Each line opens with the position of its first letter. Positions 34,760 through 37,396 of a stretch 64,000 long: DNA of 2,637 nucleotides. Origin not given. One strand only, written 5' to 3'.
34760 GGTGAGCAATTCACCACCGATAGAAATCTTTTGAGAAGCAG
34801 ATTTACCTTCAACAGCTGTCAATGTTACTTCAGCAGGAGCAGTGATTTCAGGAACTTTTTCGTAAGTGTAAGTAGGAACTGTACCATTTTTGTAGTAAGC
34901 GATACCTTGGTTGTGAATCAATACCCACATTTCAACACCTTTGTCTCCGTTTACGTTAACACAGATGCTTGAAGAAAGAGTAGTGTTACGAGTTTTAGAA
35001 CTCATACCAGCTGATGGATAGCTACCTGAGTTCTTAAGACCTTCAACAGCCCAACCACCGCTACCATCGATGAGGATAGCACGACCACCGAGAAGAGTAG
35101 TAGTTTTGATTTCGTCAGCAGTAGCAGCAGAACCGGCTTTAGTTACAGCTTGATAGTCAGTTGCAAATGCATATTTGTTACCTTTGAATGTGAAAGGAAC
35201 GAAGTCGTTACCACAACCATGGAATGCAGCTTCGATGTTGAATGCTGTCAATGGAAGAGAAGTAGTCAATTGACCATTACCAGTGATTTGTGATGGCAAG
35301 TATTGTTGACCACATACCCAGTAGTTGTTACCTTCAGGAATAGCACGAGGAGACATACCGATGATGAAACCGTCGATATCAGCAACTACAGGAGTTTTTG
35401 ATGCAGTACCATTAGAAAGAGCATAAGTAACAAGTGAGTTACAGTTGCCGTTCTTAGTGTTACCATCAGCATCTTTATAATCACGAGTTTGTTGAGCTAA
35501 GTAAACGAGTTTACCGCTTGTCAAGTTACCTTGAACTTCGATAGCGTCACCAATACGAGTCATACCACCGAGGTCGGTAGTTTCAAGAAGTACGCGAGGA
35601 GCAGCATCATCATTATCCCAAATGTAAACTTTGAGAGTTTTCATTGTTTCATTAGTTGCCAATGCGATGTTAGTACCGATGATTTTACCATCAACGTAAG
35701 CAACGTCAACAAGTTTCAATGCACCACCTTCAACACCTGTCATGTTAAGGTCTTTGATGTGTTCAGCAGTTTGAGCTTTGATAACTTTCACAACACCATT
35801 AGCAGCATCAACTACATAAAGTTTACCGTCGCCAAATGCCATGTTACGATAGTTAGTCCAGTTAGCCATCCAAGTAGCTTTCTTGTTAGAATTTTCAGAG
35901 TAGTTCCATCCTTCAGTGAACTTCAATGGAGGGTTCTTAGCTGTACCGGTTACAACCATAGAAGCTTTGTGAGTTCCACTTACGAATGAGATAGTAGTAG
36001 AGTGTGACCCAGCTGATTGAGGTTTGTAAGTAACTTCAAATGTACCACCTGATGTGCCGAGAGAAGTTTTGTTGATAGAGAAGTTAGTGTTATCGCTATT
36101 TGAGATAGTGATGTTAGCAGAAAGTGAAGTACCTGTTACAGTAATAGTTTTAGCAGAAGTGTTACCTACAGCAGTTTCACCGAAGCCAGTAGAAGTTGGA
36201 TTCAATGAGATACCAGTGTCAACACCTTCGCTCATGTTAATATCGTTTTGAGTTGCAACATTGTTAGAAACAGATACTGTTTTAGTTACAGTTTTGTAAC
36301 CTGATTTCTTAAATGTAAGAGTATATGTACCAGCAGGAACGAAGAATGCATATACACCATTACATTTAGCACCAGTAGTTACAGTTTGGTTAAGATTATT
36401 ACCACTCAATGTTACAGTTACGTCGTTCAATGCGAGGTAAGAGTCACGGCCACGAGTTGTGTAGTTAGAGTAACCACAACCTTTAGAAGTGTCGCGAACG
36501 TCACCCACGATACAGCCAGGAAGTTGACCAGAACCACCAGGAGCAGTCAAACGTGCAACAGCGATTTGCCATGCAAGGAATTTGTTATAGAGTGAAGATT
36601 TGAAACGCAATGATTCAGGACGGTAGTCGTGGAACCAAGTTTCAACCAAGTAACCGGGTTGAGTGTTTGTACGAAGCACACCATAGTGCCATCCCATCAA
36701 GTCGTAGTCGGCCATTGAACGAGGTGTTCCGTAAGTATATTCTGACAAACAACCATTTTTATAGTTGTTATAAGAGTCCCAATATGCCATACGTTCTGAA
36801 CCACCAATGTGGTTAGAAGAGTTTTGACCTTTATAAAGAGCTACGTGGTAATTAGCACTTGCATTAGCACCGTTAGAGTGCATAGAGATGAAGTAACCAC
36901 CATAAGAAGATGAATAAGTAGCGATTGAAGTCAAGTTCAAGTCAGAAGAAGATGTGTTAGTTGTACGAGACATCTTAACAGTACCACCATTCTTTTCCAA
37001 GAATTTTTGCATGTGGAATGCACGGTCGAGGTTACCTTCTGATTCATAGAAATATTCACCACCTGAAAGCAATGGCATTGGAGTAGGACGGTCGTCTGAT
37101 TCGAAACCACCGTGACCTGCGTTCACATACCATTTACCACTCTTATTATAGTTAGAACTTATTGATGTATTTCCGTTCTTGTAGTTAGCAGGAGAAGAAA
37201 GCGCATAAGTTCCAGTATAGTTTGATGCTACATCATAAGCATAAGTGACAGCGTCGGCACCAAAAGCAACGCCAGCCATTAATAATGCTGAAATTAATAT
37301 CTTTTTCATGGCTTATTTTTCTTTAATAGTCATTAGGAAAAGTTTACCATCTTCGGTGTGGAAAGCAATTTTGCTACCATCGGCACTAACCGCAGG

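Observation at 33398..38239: TolB-like propeller gene translationally coupled to a giant T9SS cargo with an apparently active peptidoglycan amidase domain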

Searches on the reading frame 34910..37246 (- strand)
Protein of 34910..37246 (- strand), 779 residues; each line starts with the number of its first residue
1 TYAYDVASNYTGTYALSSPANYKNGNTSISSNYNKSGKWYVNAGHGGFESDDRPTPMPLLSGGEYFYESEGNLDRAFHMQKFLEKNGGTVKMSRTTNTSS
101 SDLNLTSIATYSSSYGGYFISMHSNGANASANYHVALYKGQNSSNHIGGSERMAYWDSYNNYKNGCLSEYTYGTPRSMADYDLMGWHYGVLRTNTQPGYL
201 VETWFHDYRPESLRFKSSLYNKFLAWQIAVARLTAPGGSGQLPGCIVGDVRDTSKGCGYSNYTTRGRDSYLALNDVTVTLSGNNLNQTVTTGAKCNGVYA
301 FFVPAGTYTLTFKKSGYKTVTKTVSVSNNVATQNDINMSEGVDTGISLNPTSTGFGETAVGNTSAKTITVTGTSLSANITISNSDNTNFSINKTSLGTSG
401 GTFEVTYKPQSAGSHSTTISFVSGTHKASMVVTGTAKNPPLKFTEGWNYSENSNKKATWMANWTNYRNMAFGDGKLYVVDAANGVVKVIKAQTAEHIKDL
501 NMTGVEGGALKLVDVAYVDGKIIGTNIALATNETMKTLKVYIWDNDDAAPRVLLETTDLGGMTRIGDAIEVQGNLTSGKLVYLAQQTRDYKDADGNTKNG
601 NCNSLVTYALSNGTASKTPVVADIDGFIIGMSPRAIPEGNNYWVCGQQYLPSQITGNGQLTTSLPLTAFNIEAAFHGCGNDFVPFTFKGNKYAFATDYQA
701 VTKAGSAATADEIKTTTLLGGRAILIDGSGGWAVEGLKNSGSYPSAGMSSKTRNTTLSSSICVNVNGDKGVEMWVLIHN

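Call 49: predict_structure(alignment_id=A3)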
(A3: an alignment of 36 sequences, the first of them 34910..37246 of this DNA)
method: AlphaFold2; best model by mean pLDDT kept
length: 779 residues; sequences in the alignment: 36
mean_pLDDT: 87.3   pTM: 0.56
mean pLDDT of the five models: 87.3, 87.0, 86.1, 85.0, 84.5
residues with pLDDT >= 90: 372; 70-90: 360; 50-70: 44; < 50: 3
segments of 3 or more residues with pLDDT < 50: none
pLDDT, mean of each block of 10 residues (from residue 1): 85 92 69 78 84 76 80 94 95 90 87 89 71 77 66 88 79 77 83 85 68 87 93 85 95 84 77 93 88 86 95 92 94 93 84 87 93 91 94 94 94 91 92 88 86 84 87 94 92 93 77 92 93 89 94 94 92 96 91 82 95 95 86 91 90 93 91 76 91 91 84 84 91 88 85 82 90 87
secondary structure, 60 per line:
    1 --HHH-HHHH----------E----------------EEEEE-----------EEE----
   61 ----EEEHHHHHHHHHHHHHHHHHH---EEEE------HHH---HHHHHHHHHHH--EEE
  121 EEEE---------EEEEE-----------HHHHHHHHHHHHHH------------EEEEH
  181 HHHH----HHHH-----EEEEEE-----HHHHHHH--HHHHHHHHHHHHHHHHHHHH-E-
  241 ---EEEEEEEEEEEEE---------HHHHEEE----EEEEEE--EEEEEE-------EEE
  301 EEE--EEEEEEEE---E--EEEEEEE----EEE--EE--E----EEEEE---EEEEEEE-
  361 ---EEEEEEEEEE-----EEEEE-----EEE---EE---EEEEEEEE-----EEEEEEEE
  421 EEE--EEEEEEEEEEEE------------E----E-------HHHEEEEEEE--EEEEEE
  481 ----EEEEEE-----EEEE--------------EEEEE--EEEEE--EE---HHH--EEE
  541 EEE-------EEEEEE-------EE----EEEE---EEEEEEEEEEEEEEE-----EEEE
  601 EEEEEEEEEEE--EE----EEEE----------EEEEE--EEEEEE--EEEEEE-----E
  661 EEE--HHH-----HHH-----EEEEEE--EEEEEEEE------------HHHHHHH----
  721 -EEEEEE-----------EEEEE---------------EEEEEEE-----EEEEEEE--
elements in order (helices of 4 or more, strands of 3 or more residues): H7-10 E38-42 E54-56 E65-67 H68-85 E89-92 H105-115 E118-124 E134-138 H150-163 E176-179 H180-184 H189-192 E198-203 H209-215 H218-237 E244-256 H266-269 E270-272 E277-282 E285-290 E298-303 E306-313 E320-326 E331-333 E345-349 E353-359 E364-373 E379-383 E389-391 E400-407 E413-423 E426-437 E466-472 E475-480 E485-490 E496-499 E514-518 E521-525 E538-543 E551-556 E570-573 E577-591 E597-611 E620-623 E634-638 E641-646 E649-654 E660-663 E682-687 E690-697 H710-716 E722-727 E739-743 E759-765 E771-777

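Call 52: fold_search(model_id=the predicted structure, library=pdb)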
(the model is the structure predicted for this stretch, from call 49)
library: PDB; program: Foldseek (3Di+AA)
matches with E <= 10: 1712; with E <= 0.001: 271
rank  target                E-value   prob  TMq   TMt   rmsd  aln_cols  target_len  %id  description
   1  4ftd                  1.3e-13  1.00  0.31  0.52   8.7       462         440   10  Crystal structure of a DUF4623 family protein (BACEGG_03550) from Bacteroides eggerthii DSM 20697 at 1.91 A resolution (released 2012-08-22)
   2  8fia_A                6.3e-10  1.00  0.18  0.09  28.4       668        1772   11  The structure of fly Teneurin self assembly (released 2023-05-03)
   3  6fq3_A                2.3e-09  1.00  0.19  0.31  16.1       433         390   12  Crystal structure of Danio rerio Lin41 filamin-NHL domains in complex with lin-29A 5'UTR 13mer RNA (released 2018-05-09)
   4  5ftx                  1.2e-08  0.99  0.10  0.12  43.1       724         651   10  Structure of surface layer protein SbsC, domains 4-9 (released 2017-02-22)
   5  7tj4_D                3.0e-08  1.00  0.19  0.79   3.0       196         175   22  Structure of the S. aureus amidase LytH and activator ActH extracellular domains (released 2022-07-06)
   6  7tj4_B                7.8e-08  1.00  0.20  0.83   2.7       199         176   21  Structure of the S. aureus amidase LytH and activator ActH extracellular domains (released 2022-07-06)
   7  1qmu_A                9.2e-08  1.00  0.13  0.23  18.3       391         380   14  Duck carboxypeptidase D domain II (released 2000-10-13)
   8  7agm_A                1.0e-07  1.00  0.20  0.67   8.8       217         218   18  Crystal structure of the N-acetylmuramyl-L-alanine amidase, Ami1, from Mycobacterium smegmatis (released 2020-11-18)
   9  7bam_A                1.0e-07  0.98  0.10  0.05  35.4       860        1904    9  human Teneurin4 WT C2 (released 2021-12-01)
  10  8opr_A                1.3e-07  1.00  0.09  0.11  25.6       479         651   12  Structure of the EA1 surface layer of Bacillus anthracis (released 2023-11-08)
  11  7agl                  1.3e-07  1.00  0.21  0.70   8.9       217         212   16  crystal structure of the apo form of the N-acetylmuramyl-L-alanine amidase, Ami1, from Mycobacterium abscessus. (released 2020-11-18)
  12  7agm_B                1.4e-07  1.00  0.20  0.68   8.9       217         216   18  Crystal structure of the N-acetylmuramyl-L-alanine amidase, Ami1, from Mycobacterium smegmatis (released 2020-11-18)
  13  7rag_B                1.4e-07  1.00  0.19  0.68   4.7       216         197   18  Structure of the CwlD amidase from Clostridioides difficile in complex with the GerS lipoprotein (released 2021-09-08)
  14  9bfp_A                1.4e-07  1.00  0.19  0.15  25.4       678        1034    9  Cryo-EM structure of Sevenless extracellular domain (monomer) (released 2025-01-29)
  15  2nsm                  1.5e-07  1.00  0.10  0.20  16.7       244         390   15  Crystal structure of the human carboxypeptidase N (Kininase I) catalytic domain (released 2007-04-24)
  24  5emi                  5.1e-07  1.00  0.20  0.81   2.9       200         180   20  N-acetylmuramoyl-L-alanine amidase AmiC2 of Nostoc punctiforme (released 2016-02-10)
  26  4rn7                  6.7e-07  1.00  0.20  0.74   3.4       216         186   20  The crystal structure of N-acetylmuramoyl-L-alanine amidase from Clostridium difficile 630 (released 2014-11-05)
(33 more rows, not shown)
